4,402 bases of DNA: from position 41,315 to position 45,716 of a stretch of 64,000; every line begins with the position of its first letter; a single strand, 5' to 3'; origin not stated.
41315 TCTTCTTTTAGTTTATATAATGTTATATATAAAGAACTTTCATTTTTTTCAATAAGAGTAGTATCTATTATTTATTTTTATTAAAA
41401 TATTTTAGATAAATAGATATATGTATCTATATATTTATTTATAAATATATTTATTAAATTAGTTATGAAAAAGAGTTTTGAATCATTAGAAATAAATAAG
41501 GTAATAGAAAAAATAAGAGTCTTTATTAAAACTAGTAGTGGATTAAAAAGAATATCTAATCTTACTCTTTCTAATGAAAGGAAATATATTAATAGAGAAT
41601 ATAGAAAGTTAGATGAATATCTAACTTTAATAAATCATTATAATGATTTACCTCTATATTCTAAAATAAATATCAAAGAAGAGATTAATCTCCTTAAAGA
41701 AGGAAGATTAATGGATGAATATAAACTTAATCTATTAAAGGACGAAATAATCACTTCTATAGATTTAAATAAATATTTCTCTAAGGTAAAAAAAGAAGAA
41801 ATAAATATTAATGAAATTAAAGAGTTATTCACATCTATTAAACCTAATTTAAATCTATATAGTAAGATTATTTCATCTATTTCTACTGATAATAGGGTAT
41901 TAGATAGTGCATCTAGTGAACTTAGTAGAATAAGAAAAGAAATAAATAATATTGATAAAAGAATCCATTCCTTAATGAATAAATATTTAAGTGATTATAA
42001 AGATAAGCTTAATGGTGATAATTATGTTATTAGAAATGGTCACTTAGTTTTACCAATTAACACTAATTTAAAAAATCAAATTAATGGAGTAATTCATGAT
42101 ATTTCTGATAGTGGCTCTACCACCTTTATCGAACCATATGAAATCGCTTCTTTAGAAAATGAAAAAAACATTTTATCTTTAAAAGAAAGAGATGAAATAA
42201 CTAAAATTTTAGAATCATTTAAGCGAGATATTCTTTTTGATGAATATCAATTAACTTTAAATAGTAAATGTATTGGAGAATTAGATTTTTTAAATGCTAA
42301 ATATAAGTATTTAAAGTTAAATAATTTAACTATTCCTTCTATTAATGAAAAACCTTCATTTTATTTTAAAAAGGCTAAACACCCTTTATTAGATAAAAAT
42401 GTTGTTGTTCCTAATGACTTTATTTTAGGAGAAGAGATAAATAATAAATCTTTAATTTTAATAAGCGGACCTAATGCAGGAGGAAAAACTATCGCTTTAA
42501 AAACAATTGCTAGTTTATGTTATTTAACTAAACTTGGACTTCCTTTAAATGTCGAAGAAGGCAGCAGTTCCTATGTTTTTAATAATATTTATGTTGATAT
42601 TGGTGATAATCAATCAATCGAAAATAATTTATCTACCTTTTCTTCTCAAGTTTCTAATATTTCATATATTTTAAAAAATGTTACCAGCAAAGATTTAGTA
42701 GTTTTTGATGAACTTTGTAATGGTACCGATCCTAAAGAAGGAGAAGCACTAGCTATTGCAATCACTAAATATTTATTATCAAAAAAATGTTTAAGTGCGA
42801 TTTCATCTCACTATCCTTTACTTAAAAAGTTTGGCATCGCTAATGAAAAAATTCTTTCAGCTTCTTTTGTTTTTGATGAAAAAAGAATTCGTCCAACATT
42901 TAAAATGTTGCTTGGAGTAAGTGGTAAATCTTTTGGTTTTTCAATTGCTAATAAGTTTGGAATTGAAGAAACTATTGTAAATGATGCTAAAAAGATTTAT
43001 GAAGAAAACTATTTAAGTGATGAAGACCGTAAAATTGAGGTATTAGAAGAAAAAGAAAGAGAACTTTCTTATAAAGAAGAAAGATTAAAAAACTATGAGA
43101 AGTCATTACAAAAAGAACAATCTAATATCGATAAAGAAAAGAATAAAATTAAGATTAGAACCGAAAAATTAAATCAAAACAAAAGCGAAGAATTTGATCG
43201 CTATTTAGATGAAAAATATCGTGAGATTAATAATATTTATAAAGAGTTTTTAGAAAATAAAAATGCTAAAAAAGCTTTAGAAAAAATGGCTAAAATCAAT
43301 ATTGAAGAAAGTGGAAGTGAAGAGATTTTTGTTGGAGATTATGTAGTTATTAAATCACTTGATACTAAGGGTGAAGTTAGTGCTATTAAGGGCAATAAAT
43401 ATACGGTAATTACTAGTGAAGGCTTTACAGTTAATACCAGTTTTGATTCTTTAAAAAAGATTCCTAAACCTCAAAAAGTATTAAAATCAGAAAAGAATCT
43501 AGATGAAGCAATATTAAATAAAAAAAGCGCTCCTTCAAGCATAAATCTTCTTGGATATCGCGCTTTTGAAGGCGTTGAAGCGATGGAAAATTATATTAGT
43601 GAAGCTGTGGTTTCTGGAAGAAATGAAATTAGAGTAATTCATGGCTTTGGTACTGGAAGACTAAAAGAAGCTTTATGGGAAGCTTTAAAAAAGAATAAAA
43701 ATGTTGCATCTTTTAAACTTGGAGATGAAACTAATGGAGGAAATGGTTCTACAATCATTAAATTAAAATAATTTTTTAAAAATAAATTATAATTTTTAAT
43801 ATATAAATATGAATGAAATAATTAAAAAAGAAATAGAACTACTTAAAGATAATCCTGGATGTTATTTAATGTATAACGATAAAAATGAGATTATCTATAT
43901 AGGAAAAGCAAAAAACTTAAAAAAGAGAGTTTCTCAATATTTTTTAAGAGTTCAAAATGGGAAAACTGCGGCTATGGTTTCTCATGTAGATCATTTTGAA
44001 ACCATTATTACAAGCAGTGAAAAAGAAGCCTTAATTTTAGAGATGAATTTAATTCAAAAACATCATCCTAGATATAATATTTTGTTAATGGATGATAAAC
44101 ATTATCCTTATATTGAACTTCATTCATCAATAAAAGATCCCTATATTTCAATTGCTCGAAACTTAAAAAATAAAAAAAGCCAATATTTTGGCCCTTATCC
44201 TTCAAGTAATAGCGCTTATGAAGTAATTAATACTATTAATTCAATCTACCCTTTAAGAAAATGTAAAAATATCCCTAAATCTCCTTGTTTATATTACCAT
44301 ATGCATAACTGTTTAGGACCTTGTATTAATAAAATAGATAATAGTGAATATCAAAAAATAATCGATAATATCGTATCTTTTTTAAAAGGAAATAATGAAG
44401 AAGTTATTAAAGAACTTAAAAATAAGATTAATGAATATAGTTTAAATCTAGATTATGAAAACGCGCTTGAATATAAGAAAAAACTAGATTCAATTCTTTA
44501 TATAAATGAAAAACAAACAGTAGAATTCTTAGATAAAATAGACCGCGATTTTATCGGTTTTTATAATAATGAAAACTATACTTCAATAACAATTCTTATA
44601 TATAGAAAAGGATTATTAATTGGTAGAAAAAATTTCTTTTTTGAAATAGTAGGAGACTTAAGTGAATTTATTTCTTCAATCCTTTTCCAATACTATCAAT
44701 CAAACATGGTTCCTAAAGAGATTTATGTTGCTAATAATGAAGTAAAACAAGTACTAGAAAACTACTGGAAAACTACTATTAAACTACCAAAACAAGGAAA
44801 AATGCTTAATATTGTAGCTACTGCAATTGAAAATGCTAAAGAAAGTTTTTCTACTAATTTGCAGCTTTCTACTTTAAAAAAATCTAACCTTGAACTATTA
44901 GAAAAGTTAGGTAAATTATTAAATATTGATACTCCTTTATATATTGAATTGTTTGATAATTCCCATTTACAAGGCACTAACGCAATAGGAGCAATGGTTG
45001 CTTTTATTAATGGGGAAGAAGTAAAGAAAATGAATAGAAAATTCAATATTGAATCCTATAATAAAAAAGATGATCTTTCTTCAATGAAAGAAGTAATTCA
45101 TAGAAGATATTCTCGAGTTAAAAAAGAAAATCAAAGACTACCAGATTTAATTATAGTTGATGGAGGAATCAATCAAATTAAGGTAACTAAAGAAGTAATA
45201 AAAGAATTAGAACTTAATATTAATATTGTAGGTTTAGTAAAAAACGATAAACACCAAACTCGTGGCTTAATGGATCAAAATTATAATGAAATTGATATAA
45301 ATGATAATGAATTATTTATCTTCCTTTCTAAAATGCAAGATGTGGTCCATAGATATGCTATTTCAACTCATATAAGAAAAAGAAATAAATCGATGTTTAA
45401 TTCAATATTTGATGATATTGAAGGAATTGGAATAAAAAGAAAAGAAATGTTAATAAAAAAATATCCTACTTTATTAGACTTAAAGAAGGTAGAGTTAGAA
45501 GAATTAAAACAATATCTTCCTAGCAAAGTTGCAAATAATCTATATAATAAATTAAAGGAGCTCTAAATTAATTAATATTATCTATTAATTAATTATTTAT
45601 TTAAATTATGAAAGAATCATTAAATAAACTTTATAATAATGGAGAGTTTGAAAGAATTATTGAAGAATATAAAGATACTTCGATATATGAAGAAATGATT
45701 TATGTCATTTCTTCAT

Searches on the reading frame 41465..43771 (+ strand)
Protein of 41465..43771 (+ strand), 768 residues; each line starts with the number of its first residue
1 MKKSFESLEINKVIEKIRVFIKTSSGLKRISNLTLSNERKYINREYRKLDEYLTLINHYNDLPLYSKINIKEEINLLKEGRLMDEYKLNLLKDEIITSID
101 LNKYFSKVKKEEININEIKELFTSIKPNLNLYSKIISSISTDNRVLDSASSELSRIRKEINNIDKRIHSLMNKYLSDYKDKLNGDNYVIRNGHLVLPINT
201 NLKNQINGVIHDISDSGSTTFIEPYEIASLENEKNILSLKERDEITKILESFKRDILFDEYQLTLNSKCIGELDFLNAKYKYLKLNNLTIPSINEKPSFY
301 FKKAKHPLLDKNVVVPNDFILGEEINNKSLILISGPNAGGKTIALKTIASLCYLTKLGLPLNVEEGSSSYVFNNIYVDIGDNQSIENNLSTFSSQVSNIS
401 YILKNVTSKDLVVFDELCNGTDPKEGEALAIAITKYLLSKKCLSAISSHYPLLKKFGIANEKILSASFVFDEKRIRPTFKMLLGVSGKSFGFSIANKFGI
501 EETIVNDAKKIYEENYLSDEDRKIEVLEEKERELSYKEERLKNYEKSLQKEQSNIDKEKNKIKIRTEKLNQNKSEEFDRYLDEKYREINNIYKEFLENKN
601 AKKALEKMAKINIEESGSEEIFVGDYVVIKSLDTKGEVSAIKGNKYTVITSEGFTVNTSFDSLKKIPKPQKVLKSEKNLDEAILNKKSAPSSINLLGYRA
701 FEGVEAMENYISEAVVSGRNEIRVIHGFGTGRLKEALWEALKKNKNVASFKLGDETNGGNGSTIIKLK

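Call 28: search_protein_families(library=pfam, proteins=[window:41465-43771:+], max_evalue=0.00001)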
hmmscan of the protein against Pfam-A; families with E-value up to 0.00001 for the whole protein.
window:41465-43771:+ (768 aa): 2 families
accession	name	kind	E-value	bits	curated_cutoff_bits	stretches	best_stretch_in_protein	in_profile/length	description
PF00488.27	MutS_V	-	7.4e-28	98.2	30.2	1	331-513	1-185/188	MutS domain V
PF01713.27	Smr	-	6.3e-17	61.9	25.7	1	693-768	1-77/77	Smr domain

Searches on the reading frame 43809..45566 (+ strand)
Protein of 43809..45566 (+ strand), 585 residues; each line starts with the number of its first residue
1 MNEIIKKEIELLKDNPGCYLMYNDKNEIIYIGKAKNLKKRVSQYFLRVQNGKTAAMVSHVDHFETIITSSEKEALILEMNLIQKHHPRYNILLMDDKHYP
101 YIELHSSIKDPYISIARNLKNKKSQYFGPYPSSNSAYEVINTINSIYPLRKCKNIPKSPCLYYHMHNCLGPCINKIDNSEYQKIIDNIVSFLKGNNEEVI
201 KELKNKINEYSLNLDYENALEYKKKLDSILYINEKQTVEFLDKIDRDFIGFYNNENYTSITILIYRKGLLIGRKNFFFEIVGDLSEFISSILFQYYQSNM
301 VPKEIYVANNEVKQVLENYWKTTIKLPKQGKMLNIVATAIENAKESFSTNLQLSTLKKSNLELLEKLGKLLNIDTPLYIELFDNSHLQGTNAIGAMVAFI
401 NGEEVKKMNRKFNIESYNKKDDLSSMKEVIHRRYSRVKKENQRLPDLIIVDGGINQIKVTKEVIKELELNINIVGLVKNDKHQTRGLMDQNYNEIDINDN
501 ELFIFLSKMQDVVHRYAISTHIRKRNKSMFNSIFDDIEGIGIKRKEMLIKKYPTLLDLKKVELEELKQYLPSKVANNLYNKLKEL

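Call 28: search_protein_families(library=pfam, proteins=[window:43809-45566:+], max_evalue=0.00001)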
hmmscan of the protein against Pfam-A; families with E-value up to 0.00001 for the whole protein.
window:43809-45566:+ (585 aa): 3 families
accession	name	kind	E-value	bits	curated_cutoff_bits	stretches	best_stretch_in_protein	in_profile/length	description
PF08459.17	UvrC_RNaseH_dom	-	4.5e-46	157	22.3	1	370-518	3-159/159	UvrC RNAse H endonuclease domain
PF22920.2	UvrC_RNaseH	-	1.4e-20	73.8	24.3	1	245-348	1-114/116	UvrC Ribonuclease H-like domain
PF01541.30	GIY-YIG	-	7.6e-12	45.8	22.6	1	16-90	2-78/78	GIY-YIG catalytic domain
